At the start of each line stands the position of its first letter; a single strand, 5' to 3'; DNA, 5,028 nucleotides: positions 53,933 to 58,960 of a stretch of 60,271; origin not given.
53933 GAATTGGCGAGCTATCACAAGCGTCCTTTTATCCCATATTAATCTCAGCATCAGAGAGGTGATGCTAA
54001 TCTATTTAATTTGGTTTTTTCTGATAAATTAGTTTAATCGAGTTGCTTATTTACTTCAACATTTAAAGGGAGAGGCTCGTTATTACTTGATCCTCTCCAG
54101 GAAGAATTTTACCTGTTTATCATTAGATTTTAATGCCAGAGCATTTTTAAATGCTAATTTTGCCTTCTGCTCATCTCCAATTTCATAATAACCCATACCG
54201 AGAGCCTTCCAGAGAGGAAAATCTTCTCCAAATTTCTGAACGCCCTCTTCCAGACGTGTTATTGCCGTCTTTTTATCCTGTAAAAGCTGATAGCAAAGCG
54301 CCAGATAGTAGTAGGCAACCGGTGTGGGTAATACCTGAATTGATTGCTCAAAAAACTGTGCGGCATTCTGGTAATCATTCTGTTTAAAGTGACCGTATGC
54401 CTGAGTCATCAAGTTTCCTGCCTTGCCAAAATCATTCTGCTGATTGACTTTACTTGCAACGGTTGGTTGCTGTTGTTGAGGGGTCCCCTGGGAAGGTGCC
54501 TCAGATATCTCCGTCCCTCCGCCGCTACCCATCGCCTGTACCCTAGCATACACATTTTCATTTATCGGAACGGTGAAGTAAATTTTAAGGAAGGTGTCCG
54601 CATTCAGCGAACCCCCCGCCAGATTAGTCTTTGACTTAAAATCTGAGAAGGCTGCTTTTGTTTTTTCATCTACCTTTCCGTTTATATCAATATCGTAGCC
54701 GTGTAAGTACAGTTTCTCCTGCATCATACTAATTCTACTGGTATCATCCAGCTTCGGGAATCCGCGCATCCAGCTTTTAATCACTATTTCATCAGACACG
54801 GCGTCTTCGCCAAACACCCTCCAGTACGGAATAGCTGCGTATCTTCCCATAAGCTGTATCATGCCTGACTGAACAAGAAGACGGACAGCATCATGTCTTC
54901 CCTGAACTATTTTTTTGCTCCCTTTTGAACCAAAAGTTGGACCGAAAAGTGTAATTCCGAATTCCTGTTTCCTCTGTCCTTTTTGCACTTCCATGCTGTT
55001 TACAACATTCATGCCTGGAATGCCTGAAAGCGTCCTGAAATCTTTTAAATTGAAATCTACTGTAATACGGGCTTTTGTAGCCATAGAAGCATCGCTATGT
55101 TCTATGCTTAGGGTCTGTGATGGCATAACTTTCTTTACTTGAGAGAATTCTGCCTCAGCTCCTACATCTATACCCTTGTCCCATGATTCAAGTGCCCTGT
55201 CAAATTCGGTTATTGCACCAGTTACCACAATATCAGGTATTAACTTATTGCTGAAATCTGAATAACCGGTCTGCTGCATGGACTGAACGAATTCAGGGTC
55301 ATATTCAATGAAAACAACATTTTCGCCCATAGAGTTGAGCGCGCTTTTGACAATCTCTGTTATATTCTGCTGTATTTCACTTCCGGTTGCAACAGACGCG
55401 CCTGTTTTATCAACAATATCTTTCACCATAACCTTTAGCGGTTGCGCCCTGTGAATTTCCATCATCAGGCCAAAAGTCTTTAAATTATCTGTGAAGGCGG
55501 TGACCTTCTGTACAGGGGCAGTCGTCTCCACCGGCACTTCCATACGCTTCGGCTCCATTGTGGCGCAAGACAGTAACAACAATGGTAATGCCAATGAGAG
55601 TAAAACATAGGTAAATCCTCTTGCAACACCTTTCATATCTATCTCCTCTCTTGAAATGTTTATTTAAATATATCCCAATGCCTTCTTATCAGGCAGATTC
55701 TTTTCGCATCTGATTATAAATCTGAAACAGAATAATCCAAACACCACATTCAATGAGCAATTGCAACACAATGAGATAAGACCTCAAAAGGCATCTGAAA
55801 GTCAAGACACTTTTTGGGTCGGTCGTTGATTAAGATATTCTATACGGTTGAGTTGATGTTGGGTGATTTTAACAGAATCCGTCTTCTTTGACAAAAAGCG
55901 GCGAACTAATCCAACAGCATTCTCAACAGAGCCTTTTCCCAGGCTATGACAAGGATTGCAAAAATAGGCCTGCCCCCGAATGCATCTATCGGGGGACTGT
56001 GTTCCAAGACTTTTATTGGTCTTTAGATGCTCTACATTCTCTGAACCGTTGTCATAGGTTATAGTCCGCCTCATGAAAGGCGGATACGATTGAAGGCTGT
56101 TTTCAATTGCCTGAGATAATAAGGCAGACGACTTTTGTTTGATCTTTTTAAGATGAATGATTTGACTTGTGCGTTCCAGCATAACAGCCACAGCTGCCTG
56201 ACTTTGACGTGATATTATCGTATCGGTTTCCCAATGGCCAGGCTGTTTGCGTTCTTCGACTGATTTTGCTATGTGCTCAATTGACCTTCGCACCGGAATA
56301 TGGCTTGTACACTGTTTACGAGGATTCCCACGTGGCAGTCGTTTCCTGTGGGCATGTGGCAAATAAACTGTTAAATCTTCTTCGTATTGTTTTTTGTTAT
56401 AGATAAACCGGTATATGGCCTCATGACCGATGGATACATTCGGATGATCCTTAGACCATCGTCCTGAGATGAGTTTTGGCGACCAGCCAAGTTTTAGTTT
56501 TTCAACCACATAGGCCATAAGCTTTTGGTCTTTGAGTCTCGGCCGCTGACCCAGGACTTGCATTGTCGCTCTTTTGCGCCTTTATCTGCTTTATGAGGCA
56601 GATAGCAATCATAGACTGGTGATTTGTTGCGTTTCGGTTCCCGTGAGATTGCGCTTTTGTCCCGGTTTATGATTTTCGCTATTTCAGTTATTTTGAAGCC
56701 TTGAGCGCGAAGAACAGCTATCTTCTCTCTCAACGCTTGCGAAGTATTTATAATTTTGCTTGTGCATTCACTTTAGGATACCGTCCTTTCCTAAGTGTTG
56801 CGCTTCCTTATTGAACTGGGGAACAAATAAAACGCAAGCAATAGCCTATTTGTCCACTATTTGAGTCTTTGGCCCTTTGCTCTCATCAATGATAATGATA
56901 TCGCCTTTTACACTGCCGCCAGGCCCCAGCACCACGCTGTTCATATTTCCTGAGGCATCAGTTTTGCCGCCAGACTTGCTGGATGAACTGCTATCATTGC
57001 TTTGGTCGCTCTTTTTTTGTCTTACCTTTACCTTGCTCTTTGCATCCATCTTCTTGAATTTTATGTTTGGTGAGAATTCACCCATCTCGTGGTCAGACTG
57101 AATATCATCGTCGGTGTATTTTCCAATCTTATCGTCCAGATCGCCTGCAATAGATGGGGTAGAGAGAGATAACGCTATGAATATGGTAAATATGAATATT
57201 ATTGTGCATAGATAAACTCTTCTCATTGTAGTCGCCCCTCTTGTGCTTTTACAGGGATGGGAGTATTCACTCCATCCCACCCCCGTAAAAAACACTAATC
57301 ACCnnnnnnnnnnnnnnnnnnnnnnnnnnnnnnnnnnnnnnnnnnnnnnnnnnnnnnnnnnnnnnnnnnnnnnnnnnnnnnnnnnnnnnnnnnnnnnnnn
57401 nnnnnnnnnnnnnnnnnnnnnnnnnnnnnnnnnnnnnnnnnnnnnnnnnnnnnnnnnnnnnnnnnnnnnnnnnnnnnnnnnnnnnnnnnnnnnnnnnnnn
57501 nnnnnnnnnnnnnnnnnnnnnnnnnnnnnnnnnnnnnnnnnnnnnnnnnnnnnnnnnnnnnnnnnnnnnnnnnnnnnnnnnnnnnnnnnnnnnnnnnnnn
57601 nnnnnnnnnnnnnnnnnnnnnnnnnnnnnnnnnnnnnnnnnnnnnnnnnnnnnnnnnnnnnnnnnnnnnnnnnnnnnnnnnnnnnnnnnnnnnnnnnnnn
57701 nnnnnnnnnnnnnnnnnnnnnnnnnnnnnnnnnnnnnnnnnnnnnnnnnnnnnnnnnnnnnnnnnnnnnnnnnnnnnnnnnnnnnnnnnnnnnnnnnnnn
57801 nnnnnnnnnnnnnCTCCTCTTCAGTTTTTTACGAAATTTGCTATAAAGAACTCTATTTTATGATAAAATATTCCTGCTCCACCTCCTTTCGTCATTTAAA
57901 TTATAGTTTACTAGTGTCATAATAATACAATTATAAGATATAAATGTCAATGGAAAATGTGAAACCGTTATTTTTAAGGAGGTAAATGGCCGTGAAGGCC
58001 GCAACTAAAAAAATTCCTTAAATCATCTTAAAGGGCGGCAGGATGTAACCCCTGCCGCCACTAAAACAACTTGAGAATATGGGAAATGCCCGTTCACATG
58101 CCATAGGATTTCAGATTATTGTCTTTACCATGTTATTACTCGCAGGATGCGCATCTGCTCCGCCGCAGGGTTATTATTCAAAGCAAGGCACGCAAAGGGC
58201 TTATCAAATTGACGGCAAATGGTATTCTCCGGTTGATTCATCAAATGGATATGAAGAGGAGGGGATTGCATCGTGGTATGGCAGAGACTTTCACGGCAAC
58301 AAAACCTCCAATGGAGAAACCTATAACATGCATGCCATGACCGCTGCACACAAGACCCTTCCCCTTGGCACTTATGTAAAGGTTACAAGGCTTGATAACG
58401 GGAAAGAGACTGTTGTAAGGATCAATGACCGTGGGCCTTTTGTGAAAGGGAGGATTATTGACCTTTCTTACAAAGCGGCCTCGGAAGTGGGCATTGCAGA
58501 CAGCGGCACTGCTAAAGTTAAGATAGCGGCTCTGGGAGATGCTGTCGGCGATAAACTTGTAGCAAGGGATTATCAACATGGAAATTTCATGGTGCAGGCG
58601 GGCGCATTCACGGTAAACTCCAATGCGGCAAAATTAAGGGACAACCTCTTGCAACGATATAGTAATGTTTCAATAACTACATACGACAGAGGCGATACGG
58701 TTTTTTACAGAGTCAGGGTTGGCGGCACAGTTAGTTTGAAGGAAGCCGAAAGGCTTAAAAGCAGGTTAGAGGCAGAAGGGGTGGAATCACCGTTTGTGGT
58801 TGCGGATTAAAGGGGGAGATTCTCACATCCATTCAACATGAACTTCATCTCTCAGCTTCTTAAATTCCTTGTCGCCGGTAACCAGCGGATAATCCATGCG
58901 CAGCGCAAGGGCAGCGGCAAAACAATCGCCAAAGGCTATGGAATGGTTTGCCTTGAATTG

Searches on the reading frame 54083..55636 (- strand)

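Call 71: search_protein_families(library=pfam, proteins=[window:54083-55636:-], max_evalue=0.001)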
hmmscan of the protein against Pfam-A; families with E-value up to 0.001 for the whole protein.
window:54083-55636:- (517 aa): 10 families
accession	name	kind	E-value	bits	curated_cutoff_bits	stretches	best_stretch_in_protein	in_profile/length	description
PF07719.23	TPR_2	-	1.1e-11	44.3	27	0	475-505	3-33/34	Tetratricopeptide repeat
PF00515.34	TPR_1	-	6.4e-09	35.7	27.8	0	416-438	11-33/34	Tetratricopeptide repeat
PF11846.14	Wzy_C_2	-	1.1e-05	25.9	28.5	1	382-478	89-185/191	Virulence factor membrane-bound polymerase, C-terminal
PF13428.12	TPR_14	-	1.3e-05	25.9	23.5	0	439-480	1-42/44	Tetratricopeptide repeat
PF13174.12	TPR_6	-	2.3e-05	25.2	26.3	0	441-464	2-25/33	Tetratricopeptide repeat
PF14559.12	TPR_19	-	2.6e-05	24.9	25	1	417-479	2-64/68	Tetratricopeptide repeat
PF12895.13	ANAPC3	-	4.8e-05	24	27.2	1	407-464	24-81/82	Anaphase-promoting complex, cyclosome, subunit 3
PF23914.1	TPR_CcmH_CycH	-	0.00014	22.1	42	0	467-510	44-87/158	Cytochrome c-type biogenesis protein H TPR domain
PF13181.12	TPR_8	-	0.00019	21.8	25.7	0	479-505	7-33/34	Tetratricopeptide repeat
PF13424.12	TPR_12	-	0.00067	20.2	30.1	0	416-465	13-71/77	Tetratricopeptide repeat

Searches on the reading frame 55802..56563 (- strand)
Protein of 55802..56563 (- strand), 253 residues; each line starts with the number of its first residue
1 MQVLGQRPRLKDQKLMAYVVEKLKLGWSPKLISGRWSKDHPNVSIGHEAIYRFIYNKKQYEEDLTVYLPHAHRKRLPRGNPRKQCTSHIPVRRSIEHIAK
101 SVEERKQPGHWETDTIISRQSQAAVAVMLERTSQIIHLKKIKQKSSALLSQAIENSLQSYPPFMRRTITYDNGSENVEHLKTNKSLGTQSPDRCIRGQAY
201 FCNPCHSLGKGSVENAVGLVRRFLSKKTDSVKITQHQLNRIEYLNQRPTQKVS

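Call 71: search_protein_families(library=pfam, proteins=[window:55802-56563:-], max_evalue=0.001)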
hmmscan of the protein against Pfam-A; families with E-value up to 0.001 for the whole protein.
window:55802-56563:- (253 aa): 1 family
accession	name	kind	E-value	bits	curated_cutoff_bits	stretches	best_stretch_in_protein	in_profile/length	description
PF00665.32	rve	-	2e-06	28.5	32.6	1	106-188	3-92/102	Integrase core domain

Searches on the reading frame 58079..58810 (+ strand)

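Call 71: search_protein_families(library=pfam, proteins=[window:58079-58810:+], max_evalue=0.001)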
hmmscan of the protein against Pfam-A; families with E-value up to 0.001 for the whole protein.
window:58079-58810:+ (243 aa): 2 families
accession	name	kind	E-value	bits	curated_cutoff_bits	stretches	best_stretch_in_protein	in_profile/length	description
PF03330.24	DPBB_1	-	5.6e-28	97.4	28.8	1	60-149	2-83/83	Lytic transglycolase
PF05036.18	SPOR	-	1.2e-12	48.4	21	1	167-241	2-75/76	SPOR domain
